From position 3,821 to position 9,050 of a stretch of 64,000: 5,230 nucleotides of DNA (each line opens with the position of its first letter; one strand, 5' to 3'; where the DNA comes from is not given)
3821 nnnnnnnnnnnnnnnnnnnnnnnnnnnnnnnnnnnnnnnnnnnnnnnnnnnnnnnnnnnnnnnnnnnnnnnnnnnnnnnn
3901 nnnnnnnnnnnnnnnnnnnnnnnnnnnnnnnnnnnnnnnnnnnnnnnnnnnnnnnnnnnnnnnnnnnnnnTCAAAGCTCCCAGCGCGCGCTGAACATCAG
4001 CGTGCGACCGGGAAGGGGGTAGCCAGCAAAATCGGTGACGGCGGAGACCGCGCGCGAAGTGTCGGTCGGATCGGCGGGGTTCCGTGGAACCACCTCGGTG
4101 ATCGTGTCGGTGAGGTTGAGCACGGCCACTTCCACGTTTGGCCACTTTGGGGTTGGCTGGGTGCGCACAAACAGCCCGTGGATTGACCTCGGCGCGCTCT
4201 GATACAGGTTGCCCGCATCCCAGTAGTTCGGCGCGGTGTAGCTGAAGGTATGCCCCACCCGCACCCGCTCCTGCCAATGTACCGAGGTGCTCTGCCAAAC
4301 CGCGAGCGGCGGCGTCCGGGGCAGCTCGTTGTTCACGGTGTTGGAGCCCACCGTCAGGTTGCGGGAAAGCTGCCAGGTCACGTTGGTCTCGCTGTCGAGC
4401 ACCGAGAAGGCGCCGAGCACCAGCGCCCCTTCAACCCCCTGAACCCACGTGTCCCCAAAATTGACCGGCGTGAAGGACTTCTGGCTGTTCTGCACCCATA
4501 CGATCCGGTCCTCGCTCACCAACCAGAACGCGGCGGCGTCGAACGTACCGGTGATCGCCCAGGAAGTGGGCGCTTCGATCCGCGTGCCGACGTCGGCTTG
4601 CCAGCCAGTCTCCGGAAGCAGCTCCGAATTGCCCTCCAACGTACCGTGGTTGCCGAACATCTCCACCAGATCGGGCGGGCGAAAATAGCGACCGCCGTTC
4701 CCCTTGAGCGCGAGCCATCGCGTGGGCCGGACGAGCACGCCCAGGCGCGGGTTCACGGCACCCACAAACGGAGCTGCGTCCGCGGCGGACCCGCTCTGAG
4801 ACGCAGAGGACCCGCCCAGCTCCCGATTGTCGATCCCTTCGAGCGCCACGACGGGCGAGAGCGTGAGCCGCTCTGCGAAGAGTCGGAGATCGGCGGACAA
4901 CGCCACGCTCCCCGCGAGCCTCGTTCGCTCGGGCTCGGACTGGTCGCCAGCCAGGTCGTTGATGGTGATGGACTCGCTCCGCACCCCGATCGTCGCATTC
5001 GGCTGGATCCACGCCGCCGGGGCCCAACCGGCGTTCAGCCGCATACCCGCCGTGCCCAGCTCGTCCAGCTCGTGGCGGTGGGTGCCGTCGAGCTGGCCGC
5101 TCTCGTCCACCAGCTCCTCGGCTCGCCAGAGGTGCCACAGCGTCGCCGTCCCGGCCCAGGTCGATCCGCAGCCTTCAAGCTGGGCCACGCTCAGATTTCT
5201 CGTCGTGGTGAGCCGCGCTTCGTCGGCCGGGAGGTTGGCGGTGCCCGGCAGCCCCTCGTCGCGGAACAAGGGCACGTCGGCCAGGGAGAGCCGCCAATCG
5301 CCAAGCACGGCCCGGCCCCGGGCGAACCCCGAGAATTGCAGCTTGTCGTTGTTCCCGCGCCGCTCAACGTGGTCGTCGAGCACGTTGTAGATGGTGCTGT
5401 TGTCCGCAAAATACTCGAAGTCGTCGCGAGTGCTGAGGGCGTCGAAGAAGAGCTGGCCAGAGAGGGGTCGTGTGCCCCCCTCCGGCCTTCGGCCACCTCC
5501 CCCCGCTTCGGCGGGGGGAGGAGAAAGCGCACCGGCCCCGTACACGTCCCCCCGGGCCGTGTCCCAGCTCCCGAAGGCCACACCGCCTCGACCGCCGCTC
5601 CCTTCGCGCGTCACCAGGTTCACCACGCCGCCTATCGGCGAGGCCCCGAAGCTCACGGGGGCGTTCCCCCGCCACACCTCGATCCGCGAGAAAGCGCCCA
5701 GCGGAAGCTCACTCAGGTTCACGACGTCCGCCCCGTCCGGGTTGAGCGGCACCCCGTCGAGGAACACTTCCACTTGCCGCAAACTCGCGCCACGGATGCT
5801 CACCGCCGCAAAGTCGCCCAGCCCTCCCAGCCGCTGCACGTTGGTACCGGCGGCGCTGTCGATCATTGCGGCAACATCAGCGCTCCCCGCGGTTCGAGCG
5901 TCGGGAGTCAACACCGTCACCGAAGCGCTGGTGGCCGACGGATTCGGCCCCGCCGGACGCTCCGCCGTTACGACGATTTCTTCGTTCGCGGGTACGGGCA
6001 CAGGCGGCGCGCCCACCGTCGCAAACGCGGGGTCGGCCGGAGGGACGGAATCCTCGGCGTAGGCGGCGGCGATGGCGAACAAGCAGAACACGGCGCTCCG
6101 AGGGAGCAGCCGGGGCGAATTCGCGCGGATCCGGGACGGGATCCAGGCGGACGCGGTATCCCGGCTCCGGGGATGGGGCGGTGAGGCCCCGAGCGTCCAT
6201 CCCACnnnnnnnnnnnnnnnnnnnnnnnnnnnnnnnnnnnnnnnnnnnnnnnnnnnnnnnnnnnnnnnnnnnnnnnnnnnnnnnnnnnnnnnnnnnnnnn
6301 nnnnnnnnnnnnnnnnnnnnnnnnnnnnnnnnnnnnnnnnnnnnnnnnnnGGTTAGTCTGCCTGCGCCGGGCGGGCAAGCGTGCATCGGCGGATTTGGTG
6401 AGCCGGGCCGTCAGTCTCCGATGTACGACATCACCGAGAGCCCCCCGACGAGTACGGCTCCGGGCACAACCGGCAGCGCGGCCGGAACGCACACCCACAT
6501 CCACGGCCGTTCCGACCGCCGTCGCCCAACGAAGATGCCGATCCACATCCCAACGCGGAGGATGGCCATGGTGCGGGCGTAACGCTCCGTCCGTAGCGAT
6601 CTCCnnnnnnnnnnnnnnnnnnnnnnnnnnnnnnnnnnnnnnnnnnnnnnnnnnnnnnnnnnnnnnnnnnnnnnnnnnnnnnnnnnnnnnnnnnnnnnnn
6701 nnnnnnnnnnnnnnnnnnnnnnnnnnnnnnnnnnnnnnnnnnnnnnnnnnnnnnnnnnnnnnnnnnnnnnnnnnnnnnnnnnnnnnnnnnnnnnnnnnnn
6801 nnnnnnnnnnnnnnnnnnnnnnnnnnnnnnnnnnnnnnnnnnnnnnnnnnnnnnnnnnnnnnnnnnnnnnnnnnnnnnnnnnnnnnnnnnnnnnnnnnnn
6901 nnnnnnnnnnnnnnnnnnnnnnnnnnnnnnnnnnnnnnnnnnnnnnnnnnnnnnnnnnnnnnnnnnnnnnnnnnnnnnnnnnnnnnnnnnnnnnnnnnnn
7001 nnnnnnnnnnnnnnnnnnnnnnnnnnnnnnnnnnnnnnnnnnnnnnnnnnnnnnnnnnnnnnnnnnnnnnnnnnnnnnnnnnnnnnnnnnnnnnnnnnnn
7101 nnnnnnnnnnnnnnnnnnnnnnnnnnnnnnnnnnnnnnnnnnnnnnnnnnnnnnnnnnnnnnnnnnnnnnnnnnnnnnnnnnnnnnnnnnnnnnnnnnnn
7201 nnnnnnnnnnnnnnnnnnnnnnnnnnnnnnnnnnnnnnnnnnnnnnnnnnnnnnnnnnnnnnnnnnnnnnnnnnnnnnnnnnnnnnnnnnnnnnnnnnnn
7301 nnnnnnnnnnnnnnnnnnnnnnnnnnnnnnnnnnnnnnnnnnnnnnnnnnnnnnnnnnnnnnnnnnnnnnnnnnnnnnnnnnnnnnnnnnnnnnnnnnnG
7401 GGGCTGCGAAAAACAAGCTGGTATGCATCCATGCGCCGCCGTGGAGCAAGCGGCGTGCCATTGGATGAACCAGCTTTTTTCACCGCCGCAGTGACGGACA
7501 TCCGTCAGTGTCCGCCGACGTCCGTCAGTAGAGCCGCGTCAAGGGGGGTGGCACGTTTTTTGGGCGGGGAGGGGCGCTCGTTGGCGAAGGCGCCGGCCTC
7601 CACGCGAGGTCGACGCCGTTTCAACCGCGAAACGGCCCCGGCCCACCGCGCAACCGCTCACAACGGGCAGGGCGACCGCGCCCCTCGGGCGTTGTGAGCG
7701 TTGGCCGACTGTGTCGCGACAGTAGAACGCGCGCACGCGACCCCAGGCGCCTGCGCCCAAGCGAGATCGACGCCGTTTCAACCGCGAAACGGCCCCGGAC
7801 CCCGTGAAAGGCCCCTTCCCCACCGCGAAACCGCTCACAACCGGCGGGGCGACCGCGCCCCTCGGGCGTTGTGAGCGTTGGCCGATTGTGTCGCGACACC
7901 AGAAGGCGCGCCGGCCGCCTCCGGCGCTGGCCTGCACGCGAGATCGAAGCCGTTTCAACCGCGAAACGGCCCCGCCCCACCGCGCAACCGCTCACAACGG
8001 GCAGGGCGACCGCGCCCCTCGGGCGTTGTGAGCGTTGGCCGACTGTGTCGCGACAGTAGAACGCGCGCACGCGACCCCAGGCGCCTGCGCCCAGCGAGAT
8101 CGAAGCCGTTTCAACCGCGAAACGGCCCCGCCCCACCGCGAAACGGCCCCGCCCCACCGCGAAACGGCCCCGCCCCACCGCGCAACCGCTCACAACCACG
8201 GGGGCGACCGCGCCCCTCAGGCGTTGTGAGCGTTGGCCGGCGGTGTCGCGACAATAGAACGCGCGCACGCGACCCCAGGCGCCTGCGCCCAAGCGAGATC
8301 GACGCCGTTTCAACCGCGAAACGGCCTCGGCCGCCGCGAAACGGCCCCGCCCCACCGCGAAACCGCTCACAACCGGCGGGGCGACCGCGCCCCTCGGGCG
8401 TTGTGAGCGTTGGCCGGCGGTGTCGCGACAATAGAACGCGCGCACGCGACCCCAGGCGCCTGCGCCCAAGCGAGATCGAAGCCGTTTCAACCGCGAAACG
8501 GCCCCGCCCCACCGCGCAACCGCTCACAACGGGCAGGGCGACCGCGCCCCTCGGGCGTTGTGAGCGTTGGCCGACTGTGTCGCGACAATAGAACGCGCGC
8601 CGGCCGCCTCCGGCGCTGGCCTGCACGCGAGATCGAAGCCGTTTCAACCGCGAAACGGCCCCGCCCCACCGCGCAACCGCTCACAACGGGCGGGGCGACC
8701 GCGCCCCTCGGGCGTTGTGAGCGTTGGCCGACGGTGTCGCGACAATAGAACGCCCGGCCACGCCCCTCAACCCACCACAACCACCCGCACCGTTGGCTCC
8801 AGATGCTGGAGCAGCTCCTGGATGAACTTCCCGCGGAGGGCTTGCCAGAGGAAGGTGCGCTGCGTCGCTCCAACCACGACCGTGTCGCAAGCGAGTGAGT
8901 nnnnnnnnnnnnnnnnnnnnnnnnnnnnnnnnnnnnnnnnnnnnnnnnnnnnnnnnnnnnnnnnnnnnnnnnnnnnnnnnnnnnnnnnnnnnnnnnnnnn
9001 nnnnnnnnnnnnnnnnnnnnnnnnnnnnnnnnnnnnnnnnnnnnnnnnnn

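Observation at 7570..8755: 1.2-kb tandem array of seven composite hairpin-rich 156-199 bp repeats filling the gap between a permease stop codon and a RAYT-like gene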

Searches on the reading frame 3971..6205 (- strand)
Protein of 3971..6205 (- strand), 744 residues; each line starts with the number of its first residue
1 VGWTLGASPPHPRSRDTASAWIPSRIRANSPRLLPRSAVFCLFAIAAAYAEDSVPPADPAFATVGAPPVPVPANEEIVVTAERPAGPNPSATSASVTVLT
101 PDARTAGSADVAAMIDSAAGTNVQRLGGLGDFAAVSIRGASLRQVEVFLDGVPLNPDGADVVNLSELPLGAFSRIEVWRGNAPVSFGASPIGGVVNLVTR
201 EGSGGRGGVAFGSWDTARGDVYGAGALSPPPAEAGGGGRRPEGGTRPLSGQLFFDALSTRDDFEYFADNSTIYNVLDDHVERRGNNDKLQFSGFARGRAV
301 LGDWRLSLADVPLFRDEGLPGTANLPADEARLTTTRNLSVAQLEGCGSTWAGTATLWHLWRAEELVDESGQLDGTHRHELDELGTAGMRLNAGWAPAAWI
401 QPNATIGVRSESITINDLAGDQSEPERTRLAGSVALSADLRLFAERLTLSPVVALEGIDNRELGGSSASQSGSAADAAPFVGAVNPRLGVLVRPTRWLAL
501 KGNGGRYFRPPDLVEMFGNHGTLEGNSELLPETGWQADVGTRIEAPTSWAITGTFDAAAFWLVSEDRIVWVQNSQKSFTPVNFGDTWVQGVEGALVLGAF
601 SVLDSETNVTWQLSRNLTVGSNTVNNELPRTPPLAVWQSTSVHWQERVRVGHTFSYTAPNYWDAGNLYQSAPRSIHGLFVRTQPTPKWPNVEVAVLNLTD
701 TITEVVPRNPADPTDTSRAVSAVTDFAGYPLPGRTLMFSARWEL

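Call 5: search_protein_families(library=pfam, proteins=[window:3971-6205:-], max_evalue=0.01)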
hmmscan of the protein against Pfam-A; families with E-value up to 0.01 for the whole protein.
window:3971-6205:- (744 aa): 2 families
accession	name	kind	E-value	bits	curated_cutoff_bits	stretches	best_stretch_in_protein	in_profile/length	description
PF00593.30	TonB_dep_Rec_b-barrel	-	8.2e-22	79.1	27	1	293-698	57-436/436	TonB dependent receptor-like, beta-barrel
PF07715.20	Plug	-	2e-15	57.6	23.9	1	91-194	4-107/107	TonB-dependent Receptor Plug Domain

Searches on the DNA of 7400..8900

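Call 7: search_rna_families(source=window, start=7400, end=8900, threshold=evalue, max_evalue=10, show_alignments=3)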
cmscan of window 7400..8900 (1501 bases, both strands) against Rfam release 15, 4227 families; matches with E-value up to 10: 3.
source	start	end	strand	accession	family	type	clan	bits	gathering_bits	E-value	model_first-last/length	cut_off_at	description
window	7589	7617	+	RF01836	weev_FSE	Cis-reg; frameshift_element;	-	26.5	40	0.15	1-27/27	no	ribosomal frameshift site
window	7589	7617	-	RF01836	weev_FSE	Cis-reg; frameshift_element;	-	26.5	40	0.15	1-27/27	no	ribosomal frameshift site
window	8164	8249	+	RF03437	mir-2392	Gene; miRNA;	-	19.2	90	2.1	1-84/84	no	mir-2392 microRNA precursor family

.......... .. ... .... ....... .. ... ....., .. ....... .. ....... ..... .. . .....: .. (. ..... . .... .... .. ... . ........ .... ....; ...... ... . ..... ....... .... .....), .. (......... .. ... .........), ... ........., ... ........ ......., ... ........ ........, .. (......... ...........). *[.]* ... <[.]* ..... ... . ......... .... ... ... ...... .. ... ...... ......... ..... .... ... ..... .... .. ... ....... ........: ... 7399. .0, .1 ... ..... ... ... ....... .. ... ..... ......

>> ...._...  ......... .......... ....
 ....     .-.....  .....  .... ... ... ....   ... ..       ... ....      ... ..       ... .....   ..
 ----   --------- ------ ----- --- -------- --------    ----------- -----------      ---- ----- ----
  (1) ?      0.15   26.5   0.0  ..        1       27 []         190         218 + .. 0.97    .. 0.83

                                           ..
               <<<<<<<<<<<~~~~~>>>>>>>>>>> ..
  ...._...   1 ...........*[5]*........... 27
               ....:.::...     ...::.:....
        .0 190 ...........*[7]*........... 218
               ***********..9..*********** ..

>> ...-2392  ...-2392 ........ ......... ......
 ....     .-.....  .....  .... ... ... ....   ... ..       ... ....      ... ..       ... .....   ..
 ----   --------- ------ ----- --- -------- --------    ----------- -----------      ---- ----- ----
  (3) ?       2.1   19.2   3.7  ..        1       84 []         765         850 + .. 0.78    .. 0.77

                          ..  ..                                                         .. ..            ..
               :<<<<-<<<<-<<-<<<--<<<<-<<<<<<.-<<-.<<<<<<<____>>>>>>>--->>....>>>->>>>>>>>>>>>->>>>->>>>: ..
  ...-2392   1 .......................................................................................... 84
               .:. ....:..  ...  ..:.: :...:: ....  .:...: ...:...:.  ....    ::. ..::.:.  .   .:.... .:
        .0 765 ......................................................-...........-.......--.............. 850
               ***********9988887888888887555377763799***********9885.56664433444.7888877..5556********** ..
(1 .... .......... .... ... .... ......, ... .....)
